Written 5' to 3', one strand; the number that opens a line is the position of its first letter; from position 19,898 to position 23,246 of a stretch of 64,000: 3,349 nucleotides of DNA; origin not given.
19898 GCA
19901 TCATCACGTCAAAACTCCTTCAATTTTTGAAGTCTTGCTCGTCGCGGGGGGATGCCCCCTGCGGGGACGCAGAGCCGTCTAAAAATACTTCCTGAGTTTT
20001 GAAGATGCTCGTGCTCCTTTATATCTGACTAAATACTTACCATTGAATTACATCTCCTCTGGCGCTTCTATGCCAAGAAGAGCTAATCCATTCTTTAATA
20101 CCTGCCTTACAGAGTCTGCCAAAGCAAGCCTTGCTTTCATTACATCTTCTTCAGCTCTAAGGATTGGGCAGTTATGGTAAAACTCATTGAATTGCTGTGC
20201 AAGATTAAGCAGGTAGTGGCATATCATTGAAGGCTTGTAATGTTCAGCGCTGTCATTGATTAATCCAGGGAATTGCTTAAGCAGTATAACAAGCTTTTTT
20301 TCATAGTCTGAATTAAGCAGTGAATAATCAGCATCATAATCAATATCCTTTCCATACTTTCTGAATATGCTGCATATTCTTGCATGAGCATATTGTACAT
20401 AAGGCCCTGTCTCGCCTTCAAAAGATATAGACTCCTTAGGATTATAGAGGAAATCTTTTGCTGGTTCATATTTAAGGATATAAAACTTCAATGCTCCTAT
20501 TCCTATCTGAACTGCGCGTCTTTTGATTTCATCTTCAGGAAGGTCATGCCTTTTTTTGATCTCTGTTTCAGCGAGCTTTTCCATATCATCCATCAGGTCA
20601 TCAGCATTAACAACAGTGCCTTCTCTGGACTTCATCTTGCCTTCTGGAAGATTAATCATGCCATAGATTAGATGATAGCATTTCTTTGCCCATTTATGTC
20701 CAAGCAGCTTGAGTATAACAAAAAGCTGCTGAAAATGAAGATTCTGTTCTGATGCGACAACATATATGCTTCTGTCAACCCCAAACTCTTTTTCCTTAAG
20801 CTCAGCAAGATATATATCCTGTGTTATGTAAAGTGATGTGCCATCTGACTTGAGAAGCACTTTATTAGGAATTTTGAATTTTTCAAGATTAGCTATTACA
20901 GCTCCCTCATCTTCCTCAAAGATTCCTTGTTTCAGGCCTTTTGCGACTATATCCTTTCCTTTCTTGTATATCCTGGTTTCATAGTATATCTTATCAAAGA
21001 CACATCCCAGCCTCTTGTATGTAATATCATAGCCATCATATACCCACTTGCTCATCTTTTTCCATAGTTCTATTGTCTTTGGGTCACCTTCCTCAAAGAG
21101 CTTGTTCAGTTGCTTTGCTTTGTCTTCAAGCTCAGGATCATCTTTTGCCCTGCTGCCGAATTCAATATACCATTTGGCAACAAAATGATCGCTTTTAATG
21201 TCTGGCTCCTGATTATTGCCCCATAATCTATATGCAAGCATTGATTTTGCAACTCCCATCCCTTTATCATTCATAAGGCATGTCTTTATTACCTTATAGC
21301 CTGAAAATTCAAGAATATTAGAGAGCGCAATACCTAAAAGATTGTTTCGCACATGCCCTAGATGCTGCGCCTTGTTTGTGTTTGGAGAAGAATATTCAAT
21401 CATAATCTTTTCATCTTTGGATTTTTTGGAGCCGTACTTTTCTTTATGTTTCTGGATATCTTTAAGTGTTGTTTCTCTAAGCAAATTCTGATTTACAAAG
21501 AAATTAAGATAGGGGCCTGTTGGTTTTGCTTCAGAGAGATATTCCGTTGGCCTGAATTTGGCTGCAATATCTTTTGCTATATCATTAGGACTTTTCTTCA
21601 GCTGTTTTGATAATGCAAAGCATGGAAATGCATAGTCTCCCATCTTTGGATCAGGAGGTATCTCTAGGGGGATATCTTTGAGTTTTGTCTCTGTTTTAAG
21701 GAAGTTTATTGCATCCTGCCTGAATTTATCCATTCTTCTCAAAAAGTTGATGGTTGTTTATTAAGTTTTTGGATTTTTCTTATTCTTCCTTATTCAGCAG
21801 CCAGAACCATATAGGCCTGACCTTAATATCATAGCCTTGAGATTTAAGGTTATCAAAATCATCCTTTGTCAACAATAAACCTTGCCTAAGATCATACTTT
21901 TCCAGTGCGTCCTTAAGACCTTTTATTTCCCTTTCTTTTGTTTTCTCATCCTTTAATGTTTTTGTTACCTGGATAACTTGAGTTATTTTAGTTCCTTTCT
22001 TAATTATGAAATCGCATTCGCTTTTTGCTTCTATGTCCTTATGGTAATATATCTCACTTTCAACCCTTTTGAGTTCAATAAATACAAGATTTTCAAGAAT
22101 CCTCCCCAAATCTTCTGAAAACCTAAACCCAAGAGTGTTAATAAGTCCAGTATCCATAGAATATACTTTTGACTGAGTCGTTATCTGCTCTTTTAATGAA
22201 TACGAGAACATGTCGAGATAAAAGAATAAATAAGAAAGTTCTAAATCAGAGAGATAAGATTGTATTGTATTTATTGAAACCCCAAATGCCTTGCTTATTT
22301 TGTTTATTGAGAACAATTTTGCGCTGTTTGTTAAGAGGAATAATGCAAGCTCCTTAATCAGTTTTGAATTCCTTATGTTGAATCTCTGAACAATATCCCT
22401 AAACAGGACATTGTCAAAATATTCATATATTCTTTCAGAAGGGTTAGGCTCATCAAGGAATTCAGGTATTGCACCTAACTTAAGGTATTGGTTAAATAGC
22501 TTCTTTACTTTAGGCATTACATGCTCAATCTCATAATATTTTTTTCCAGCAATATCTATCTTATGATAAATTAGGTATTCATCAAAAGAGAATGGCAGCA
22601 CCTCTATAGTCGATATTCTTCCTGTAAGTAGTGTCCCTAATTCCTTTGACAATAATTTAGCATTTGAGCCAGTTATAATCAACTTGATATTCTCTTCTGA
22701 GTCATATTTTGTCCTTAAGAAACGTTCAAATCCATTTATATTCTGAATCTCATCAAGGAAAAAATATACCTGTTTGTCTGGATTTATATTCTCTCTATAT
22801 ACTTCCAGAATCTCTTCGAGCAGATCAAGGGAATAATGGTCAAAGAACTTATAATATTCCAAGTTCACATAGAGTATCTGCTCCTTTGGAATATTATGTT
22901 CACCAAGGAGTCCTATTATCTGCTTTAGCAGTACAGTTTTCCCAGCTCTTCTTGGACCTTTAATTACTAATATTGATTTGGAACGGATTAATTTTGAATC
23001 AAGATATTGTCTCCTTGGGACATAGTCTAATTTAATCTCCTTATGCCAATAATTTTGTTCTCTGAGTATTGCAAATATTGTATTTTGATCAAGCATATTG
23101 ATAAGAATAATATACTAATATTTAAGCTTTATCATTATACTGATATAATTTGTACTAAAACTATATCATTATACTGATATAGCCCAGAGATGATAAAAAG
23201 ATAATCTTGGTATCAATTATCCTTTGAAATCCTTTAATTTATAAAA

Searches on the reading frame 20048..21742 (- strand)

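Call 20: search_protein_families(library=pfam, proteins=[window:20048-21742:-], max_evalue=0.001)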
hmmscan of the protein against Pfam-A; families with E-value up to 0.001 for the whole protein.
window:20048-21742:- (564 aa): 4 families
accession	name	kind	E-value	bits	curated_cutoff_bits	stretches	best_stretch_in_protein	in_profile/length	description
PF00750.26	tRNA-synt_1d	-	1.2e-51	176.2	23.3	1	93-433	2-347/349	tRNA synthetases class I (R), catalytic domain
PF05746.21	DALR_1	-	4.1e-41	140.2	22.3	1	449-564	1-117/117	DALR anticodon binding domain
PF03485.21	Arg_tRNA_synt_N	-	1.3e-17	64.6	21.5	1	12-83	11-85/85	Arginyl tRNA synthetase N terminal domain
PF00133.28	tRNA-synt_1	-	0.0004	19.7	22.7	0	100-177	13-88/414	tRNA synthetases class I (I, L, M and V)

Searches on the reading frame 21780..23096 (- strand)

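Call 20: search_protein_families(library=pfam, proteins=[window:21780-23096:-], max_evalue=0.001)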
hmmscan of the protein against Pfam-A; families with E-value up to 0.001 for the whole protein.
window:21780-23096:- (438 aa): 4 families
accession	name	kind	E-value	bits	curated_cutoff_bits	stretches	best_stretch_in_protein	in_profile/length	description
PF13173.12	AAA_14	-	1.9e-37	128.6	27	1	40-175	2-129/129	AAA domain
PF13635.12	DUF4143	-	1.1e-24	87.4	28.1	1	233-371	2-152/160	Domain of unknown function (DUF4143)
PF13401.12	AAA_22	-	1.8e-05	25.5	27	0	38-98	2-56/130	AAA domain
PF01637.24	ATPase_2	-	0.00042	20.6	33.2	1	39-80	19-58/225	ATPase domain predominantly from Archaea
